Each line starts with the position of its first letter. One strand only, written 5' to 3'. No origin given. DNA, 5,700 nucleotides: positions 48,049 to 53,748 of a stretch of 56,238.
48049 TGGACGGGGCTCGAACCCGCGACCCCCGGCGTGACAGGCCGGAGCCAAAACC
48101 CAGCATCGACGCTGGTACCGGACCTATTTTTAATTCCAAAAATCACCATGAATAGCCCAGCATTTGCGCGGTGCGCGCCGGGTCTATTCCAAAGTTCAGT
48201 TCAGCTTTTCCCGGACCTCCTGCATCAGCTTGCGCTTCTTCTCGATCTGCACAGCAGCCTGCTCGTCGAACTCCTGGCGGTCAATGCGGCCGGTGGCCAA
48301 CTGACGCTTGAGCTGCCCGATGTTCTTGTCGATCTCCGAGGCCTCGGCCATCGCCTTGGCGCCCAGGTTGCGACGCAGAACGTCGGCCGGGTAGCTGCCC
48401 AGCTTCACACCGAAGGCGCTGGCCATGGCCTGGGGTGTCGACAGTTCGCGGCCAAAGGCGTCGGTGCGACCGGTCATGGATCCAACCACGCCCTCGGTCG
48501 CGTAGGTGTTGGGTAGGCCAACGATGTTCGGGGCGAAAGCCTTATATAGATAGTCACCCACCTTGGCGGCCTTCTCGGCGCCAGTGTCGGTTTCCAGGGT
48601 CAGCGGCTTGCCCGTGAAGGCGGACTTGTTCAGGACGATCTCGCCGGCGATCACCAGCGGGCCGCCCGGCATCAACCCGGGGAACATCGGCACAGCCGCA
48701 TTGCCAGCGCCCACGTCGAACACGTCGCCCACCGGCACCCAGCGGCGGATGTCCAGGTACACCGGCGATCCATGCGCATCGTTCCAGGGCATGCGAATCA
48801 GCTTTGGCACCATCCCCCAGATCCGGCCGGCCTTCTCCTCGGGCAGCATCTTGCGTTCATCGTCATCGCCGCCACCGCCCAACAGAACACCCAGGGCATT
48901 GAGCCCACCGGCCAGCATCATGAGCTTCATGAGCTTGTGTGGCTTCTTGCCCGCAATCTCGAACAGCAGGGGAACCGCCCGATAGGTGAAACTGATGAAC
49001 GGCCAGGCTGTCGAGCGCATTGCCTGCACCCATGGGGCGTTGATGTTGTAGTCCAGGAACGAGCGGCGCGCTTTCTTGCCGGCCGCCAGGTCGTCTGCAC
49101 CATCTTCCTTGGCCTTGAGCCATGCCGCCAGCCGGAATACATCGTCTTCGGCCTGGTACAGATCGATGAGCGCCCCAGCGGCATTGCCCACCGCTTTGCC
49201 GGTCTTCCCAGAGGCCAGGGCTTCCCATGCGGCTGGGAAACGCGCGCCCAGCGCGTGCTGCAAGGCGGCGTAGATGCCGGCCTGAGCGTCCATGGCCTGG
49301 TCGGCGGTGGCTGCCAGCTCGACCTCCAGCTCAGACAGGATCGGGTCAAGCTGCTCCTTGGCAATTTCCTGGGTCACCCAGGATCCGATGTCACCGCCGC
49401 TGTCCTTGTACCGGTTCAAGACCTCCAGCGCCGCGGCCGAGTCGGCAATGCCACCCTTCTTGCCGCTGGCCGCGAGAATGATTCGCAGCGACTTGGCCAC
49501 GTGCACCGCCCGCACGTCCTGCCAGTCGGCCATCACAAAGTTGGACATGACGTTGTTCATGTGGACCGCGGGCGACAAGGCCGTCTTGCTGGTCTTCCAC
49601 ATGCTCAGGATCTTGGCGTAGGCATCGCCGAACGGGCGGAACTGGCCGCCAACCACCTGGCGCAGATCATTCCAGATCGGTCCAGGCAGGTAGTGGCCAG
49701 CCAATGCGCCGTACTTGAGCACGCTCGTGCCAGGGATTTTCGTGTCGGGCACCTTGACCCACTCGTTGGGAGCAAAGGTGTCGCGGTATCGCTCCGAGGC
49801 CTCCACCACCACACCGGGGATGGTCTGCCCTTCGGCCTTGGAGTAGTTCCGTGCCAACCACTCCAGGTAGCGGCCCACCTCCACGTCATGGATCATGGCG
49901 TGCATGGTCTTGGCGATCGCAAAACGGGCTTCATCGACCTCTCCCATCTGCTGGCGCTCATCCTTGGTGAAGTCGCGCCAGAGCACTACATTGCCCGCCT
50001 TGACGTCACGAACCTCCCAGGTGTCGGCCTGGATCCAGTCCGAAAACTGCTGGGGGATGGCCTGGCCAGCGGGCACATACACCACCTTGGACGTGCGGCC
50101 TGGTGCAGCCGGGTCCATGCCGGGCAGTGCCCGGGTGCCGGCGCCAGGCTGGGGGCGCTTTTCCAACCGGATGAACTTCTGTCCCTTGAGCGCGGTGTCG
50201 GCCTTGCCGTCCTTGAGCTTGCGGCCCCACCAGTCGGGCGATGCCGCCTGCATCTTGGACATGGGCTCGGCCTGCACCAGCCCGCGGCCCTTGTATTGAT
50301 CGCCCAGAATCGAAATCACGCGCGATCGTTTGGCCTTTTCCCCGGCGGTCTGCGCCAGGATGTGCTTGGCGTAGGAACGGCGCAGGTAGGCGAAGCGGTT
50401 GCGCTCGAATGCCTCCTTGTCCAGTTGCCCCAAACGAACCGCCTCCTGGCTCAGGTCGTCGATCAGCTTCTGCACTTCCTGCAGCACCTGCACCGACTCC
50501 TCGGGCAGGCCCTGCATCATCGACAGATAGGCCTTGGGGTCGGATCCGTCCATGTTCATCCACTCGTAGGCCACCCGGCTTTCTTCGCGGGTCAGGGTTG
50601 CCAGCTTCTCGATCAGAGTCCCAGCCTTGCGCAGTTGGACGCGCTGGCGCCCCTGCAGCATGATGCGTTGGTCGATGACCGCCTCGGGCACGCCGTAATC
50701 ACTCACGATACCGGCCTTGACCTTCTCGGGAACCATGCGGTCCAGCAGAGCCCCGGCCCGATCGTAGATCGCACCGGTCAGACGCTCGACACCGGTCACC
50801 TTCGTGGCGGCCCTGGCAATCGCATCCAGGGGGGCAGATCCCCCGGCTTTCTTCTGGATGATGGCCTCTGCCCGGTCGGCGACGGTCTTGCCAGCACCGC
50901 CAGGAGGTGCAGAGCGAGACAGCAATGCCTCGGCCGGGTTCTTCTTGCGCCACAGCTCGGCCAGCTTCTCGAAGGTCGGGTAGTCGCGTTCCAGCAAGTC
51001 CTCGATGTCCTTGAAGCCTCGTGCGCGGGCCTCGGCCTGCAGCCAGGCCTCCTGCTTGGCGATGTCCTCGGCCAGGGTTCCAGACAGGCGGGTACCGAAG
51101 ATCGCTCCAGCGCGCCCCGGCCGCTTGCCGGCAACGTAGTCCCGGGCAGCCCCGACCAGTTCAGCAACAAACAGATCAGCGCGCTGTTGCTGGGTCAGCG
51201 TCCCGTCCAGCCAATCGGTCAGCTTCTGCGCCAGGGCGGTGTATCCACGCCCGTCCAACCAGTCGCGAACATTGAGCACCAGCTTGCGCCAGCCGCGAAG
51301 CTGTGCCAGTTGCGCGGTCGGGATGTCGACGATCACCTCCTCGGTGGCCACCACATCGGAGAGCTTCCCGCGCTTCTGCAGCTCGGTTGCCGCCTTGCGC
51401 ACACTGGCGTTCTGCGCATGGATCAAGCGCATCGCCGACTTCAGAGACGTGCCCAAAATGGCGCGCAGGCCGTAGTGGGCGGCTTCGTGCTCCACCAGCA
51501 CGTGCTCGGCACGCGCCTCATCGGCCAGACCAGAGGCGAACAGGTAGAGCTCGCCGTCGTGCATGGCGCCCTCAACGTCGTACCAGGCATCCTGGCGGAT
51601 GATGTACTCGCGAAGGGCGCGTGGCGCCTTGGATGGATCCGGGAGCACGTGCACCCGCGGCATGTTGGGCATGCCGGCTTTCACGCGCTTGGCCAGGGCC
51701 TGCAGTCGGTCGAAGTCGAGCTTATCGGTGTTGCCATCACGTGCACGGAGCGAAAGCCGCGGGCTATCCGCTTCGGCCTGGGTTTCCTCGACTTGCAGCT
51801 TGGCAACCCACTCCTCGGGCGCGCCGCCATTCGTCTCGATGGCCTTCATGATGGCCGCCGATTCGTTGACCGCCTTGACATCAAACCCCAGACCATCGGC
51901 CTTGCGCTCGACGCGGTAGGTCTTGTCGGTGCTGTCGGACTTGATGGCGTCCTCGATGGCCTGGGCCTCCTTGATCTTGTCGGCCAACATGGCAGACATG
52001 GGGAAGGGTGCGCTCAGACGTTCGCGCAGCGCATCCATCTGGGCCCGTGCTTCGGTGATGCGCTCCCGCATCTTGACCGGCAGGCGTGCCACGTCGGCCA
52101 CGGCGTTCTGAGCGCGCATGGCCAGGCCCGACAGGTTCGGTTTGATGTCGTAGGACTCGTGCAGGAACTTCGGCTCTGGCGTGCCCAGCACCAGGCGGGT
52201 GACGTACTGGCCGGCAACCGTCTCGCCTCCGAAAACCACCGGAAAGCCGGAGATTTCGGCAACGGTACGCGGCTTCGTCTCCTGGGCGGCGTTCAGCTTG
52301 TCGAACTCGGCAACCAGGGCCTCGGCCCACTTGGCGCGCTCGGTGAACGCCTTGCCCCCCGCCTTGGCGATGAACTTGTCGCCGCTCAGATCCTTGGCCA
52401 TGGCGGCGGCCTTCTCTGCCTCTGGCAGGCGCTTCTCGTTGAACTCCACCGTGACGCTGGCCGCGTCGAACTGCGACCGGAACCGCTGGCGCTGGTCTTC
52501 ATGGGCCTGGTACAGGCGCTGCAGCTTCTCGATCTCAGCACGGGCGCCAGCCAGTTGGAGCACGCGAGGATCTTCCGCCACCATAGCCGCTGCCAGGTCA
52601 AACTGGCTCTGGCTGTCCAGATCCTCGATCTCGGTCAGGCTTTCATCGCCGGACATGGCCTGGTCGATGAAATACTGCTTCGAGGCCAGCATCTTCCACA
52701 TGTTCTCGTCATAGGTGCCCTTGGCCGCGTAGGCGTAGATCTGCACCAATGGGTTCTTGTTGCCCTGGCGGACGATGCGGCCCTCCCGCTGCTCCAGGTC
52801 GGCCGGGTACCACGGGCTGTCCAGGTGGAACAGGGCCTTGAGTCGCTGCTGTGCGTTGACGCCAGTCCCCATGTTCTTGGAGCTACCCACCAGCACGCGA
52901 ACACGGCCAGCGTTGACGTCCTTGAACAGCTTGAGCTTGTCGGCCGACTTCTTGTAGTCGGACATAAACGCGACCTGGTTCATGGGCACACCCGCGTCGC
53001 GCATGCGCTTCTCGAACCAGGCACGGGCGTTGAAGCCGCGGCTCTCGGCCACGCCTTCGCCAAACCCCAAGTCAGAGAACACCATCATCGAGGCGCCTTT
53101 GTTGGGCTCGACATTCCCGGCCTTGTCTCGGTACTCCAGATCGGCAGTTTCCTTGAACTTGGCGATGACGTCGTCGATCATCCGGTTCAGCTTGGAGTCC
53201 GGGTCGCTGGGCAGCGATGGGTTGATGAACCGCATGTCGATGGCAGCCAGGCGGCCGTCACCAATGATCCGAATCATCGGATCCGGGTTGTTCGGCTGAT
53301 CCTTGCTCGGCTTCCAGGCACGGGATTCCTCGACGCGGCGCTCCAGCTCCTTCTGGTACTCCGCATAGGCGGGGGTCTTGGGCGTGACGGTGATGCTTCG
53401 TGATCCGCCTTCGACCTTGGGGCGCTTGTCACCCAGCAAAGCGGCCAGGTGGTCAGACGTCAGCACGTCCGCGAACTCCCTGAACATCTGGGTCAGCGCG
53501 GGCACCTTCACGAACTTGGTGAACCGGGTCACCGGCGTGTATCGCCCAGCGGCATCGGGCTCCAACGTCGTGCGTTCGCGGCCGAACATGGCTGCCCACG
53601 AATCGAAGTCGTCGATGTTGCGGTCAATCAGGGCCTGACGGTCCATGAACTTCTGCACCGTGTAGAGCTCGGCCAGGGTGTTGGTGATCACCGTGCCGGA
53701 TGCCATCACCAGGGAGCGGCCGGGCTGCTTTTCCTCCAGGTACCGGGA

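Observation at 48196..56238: Wrap-around 4,607-codon ORF: a polyvalent, probably virion-delivered protein taking about a quarter of the genome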

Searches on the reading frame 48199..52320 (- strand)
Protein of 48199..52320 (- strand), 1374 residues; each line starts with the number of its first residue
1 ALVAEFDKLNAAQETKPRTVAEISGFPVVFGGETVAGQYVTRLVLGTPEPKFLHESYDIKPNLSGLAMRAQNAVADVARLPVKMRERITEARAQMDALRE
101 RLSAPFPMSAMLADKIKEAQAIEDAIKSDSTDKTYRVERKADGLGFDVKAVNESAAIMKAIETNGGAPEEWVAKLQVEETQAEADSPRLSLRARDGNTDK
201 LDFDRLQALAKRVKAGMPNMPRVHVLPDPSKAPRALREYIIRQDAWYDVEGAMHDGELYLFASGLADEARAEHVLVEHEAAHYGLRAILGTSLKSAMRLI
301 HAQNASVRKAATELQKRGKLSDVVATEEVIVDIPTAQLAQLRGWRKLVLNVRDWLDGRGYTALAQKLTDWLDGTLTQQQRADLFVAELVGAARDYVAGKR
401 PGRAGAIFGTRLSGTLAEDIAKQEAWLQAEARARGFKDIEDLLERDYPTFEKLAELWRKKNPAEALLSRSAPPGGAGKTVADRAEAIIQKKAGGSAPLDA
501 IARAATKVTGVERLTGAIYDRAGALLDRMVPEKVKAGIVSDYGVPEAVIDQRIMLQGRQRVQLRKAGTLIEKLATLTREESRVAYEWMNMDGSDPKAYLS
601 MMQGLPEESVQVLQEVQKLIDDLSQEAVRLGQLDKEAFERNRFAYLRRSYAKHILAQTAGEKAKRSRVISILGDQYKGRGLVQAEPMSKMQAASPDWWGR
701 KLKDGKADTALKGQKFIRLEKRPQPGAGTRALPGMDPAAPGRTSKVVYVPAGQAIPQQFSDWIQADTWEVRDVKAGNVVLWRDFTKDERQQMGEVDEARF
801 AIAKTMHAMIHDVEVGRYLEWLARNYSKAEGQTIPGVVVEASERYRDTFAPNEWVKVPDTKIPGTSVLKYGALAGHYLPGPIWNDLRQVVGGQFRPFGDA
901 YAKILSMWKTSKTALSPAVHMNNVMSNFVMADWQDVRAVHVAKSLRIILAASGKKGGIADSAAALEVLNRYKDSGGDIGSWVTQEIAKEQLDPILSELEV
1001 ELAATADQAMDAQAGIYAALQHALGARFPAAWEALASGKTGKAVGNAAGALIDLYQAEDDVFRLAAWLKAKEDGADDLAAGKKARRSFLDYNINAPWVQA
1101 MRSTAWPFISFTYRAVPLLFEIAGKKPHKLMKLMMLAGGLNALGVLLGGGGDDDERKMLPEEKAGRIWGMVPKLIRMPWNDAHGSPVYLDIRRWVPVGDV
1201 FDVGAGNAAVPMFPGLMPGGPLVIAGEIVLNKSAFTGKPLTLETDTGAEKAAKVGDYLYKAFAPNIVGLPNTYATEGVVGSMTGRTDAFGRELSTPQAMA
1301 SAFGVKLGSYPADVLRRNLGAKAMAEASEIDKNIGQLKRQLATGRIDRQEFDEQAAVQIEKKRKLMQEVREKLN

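Call 11: search_dna_similar(query=window:48199-52320:-, collection=phages, mode=protein, max_rows=30)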
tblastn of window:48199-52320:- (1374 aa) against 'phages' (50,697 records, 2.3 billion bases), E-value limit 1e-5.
Records with a match: 1; places in all: 1; records where one place covers at least 80% of the query: 0.
Best place of each record, by identity: <60% 1.
By first word of the organism name: Burkholderia 1.
By host as written in the record: Burkholderia contaminans 1.
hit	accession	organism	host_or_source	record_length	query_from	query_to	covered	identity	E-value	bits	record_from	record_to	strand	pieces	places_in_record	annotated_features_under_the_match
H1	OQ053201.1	Burkholderia phage CSP3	Burkholderia contaminans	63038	1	123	9%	30.8%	1e-7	63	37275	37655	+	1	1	soluble lytic transglycosylase/helicase/methylase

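Call 16: search_solved_structures(query=window:48199-52116:-, max_evalue=1, show_alignments=2)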
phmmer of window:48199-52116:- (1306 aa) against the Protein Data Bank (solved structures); distinct sequences matched with E-value up to 1: 0.

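Call 18: find_homologous_proteins(query=window:48199-51951:-, max_evalue=0.001)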
Query window:48199-51951:- (1251 aa): 39 proteins with E <= 0.001 among 8000 candidates.
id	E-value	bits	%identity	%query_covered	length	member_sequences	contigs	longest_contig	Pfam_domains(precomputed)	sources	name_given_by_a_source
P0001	0.0e+0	2298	82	100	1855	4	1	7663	PF28555.1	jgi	jgi:hypothetical protein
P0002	0.0e+0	1840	69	94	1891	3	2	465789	-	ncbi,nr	ncbi:nucleotidyltransferase family protein [Hydrogenophaga intermedia]|nr:hypothetical protein [Hydr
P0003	0.0e+0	1702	64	73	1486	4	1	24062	PF18760.8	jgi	jgi:hypothetical protein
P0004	0.0e+0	1668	63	94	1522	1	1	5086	-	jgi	jgi:hypothetical protein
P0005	0.0e+0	1494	61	92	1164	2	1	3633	-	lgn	-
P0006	0.0e+0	1457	71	73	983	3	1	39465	-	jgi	-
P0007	0.0e+0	1420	68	73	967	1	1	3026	-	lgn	-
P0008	0.0e+0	1415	59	72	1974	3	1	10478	PF18760.8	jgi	-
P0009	0.0e+0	1406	57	94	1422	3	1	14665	-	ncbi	-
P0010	0.0e+0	1394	68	72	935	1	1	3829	-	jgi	jgi:hypothetical protein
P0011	0.0e+0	1391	74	66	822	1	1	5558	-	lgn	-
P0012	0.0e+0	1389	59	71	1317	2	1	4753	-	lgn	-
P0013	0.0e+0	1387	71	67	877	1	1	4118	-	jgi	jgi:hypothetical protein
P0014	0.0e+0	1367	68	69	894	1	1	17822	-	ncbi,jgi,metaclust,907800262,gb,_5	metaclust:\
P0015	0.0e+0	1345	62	80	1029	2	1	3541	-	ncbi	-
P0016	0.0e+0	1329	66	72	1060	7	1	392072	-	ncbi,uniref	ncbi:hypothetical protein ACFO6X_04955 [Giesbergeria sinuosa]|uniref:Large polyvalent protein associ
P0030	1.0e-116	410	65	24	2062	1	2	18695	PF18763.8,PF18857.7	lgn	-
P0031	2.1e-106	375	55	21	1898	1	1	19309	PF18760.8,PF18798.7,PF18819.7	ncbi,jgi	-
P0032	2.3e-105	372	54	22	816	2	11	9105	PF18760.8,PF18819.7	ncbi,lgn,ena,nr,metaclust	ncbi:MAG: hypothetical protein J0M01_15275 [Dechloromonas sp.]|nr:hypothetical protein [Dechloromona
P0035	4.6e-81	291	68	17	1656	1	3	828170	PF01832.26,PF18763.8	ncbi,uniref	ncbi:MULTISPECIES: glucosaminidase domain-containing protein [Giesbergeria]|uniref:Glucosaminidase d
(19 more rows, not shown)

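Call 29: list_cluster_members(proteins=[P0016, P0002, P0035, P0032])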
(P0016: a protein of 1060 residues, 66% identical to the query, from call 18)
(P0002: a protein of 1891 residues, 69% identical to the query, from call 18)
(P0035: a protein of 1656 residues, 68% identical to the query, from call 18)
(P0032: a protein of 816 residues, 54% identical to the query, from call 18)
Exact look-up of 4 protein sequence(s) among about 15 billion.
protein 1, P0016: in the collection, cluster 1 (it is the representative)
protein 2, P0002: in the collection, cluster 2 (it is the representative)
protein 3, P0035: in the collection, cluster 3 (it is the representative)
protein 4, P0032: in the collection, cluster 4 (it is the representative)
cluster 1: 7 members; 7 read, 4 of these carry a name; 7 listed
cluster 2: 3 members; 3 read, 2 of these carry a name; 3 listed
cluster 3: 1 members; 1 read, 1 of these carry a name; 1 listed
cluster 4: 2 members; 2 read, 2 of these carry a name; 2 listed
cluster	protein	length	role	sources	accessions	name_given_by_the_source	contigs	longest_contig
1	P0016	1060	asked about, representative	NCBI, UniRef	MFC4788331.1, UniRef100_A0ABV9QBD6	hypothetical protein ACFO6X_04955 [Giesbergeria sinuosa] | Large polyvalent protein associated domain-containing protein n=2 Tax=Giesbergeria ...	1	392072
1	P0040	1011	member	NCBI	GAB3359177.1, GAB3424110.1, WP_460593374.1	hypothetical protein GCM10027395_03160 [Giesbergeria sinuosa]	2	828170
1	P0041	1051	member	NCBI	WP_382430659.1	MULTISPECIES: hypothetical protein [Giesbergeria]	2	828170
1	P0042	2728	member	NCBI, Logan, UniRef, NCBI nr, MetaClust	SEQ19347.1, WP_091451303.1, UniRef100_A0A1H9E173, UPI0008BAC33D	glucosaminidase domain-containing protein [Giesbergeria anulus] | Mannosyl-glycoprotein endo-beta-N-acetylglucosaminidase n=1 Tax=Giesbergeria anulus ... | status=active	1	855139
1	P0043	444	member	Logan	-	-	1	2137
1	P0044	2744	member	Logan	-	-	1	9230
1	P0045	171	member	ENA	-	-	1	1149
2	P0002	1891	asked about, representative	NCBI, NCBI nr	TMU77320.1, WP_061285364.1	nucleotidyltransferase family protein [Hydrogenophaga intermedia] | hypothetical protein [Hydrogenophaga intermedia]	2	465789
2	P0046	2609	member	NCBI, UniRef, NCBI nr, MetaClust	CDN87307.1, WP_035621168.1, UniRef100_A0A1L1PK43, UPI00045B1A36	Phage-like protein [Hydrogenophaga intermedia] | Phage-like protein n=2 Tax=Hydrogenophaga intermedia TaxID=65786 RepID=A0A1L1PK43_HYDIT | hypothetical protein [Hydrogenophaga intermedia]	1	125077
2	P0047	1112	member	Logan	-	-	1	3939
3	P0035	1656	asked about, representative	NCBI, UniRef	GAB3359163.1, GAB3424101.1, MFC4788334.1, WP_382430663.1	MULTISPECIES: glucosaminidase domain-containing protein [Giesbergeria] | Glucosaminidase domain-containing protein n=1 Tax=Giesbergeria sinuosa TaxID=80883 ...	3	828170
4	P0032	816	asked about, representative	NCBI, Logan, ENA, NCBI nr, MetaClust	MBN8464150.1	MAG: hypothetical protein J0M01_15275 [Dechloromonas sp.] | hypothetical protein [Dechloromonas sp.] | \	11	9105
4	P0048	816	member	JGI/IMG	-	hypothetical protein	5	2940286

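Call 43: search_protein_families(library=pfam, max_evalue=0.001, proteins=[P0030, P0046, P0042, P0031])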
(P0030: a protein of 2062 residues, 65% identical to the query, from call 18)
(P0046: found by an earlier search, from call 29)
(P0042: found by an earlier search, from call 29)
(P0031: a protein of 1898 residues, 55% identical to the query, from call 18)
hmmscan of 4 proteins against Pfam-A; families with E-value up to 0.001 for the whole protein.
P0030 (2062 aa): 2 families
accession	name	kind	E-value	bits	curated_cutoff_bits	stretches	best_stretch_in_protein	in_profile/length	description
PF18857.6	LPD38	-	2.3e-23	83.7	27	1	1709-1902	1-171/189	Large polyvalent protein associated domain 38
PF18763.7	ddrB-ParB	-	8.5e-18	65.1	27.6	1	500-642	2-120/121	ddrB-like ParB superfamily domain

P0046 (2609 aa): 1 family
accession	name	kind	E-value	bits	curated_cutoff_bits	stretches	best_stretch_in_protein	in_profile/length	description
PF18763.7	ddrB-ParB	-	1.8e-36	125.4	27.6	1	502-634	3-120/121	ddrB-like ParB superfamily domain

P0042 (2728 aa): 2 families
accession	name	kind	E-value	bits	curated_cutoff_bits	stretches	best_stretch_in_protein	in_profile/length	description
PF18763.7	ddrB-ParB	-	1.6e-35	122.3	27.6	1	846-979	3-120/121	ddrB-like ParB superfamily domain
PF01832.25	Glucosaminidase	-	7.5e-18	65.8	30.2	1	27-152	2-120/123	Mannosyl-glycoprotein endo-beta-N-acetylglucosaminidase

P0031 (1898 aa): 3 families
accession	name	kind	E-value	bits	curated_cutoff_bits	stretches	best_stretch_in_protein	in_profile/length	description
PF18760.7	ART-PolyVal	-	1.3e-21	78.2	31.2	1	1545-1717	3-140/140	ADP-Ribosyltransferase in polyvalent proteins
PF18819.6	MuF_C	-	1.5e-19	70.4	27.6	1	588-679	8-99/103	Phage MuF-C-terminal domain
PF18798.6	LPD3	-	1e-09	39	27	1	1372-1484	11-114/114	Large polyvalent protein-associated domain 3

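Call 75: find_encoding_contigs(protein=P0002, flank=10000, max_places=2)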
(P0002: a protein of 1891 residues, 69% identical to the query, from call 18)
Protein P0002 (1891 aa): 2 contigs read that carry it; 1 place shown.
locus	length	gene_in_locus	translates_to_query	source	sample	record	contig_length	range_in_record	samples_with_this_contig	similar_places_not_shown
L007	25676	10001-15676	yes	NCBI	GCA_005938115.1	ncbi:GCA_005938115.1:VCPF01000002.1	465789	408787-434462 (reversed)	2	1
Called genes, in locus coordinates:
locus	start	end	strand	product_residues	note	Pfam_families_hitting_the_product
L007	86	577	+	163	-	PF01842:ACT, PF22629:ACT_AHAS_ss, PF13710:ACT_5, PF10369:ALS_ss_C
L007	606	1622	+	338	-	PF02826:2-Hacid_dh_C (weak), PF02629:CoA_binding (weak), PF03446:NAD_binding_2 (weak), PF03807:F420_oxidored (weak), PF07991:KARI_N, PF01450:KARI_C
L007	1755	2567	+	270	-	PF01066:CDP-OH_P_transf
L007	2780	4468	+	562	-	PF00682:HMGL-like, PF22615:IPMS_D2, PF08502:LeuA_dimer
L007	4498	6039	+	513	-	PF00682:HMGL-like, PF22617:HCS_D2, PF08502:LeuA_dimer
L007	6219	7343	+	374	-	PF00768:Peptidase_S11, PF13354:Beta-lactamase2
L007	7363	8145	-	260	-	PF09339:HTH_IclR, PF12802:MarR_2 (weak), PF01614:IclR_C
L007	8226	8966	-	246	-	PF04376:ATE_N, PF04377:ATE_C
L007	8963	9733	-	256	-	PF03588:Leu_Phe_trans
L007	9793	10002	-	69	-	-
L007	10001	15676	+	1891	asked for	-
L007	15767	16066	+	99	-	-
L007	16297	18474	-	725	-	PF07715:Plug, PF00593:TonB_dep_Rec_b-barrel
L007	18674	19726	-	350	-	PF07992:Pyr_redox_2, PF13738:Pyr_redox_3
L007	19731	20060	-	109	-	PF12797:Fer4_2 (faint), PF12837:Fer4_6 (faint), PF13237:Fer4_10 (faint), PF14697:Fer4_21 (faint), PF12838:Fer4_7 (weak), PF13484:Fer4_16 (faint), PF00037:Fer4 (weak), PF11953:DUF3470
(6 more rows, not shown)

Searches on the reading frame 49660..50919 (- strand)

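Call 7: search_protein_families(library=pfam, max_evalue=0.01, proteins=[window:49720-50919:-])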
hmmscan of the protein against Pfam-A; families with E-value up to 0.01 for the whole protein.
seq(400 aa): 0 families

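Call 27: search_protein_families(library=pfam, max_evalue=5, proteins=[window:49660-50862:-])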
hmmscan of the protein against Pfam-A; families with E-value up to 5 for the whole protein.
seq(401 aa): 1 family
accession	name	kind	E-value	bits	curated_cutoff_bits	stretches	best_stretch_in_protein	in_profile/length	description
PF12860.13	PAS_7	-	0.091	13.3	27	1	112-196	24-101/115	PAS fold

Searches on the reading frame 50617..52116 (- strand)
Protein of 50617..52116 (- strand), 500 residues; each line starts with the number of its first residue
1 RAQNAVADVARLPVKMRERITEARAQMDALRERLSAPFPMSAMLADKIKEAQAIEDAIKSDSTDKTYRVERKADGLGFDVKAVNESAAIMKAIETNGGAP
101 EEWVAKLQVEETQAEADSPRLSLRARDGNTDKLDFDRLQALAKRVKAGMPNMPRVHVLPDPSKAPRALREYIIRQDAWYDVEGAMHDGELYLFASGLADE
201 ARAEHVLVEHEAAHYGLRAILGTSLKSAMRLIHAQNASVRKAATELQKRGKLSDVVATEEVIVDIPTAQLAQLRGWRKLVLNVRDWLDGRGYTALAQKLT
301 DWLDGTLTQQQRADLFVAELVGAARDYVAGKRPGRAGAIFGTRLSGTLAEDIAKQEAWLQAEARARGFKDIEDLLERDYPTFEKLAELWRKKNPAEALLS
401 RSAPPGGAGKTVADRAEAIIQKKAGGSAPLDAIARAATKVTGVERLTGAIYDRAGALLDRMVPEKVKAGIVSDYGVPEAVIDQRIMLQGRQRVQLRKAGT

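Call 9: search_protein_families(library=phrogs, max_evalue=0.001, proteins=[window:50617-52116:-])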
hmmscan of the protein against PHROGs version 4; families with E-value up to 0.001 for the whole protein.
window:50617-52116:- (500 aa): 1 family
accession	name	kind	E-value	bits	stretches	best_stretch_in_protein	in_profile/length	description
phrog_10089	-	moron, auxiliary metabolic gene and host takeover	0.0002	19.1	1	1-87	3151-3236/4647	DarB-like antirestriction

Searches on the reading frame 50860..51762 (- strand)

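Call 27: search_protein_families(library=pfam, max_evalue=5, proteins=[window:50860-51762:-])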
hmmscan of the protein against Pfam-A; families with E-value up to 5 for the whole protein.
seq(301 aa): 2 families
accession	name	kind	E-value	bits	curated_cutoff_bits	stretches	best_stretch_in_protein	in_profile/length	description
PF13551.12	HTH_29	-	0.017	15.6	28.1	0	250-298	15-62/64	Winged helix-turn helix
PF25025.1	EF-Ts_N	-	0.28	11.6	33.2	1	231-250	40-59/60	Elongation factor Ts, mitochondrial, N-terminal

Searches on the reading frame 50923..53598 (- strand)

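Call 73: search_protein_families(library=ncbifam, max_evalue=0.01, proteins=[window:50923-53598:-])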
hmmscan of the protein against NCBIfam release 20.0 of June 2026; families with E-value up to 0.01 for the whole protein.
window:50923-53598:- (892 aa): 5 families
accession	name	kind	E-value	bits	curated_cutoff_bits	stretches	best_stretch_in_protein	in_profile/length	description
NF042964.1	phospholipD_antiphage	equivalog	5e-14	51.6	1100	1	211-307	724-818/895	phospholipase D-like domain-containing anti-phage protein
NF038317.1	DISARM_DrmD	equivalog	2.4e-12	46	610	1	193-318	520-653/1021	DISARM system SNF2-like helicase DrmD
NF041062.1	DpdE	equivalog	3.1e-05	22.1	500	1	220-300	585-665/1048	protein DpdE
NF038318.1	DISARM_DrmD_b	equivalog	0.00033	18.9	950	1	252-338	504-588/868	DISARM system SNF2-like helicase DrmD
NF053675.1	pilus_reg_Snf2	equivalog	0.0009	17.4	1100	1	218-323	913-1016/1029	pilus expression-regulating Snf2 family helicase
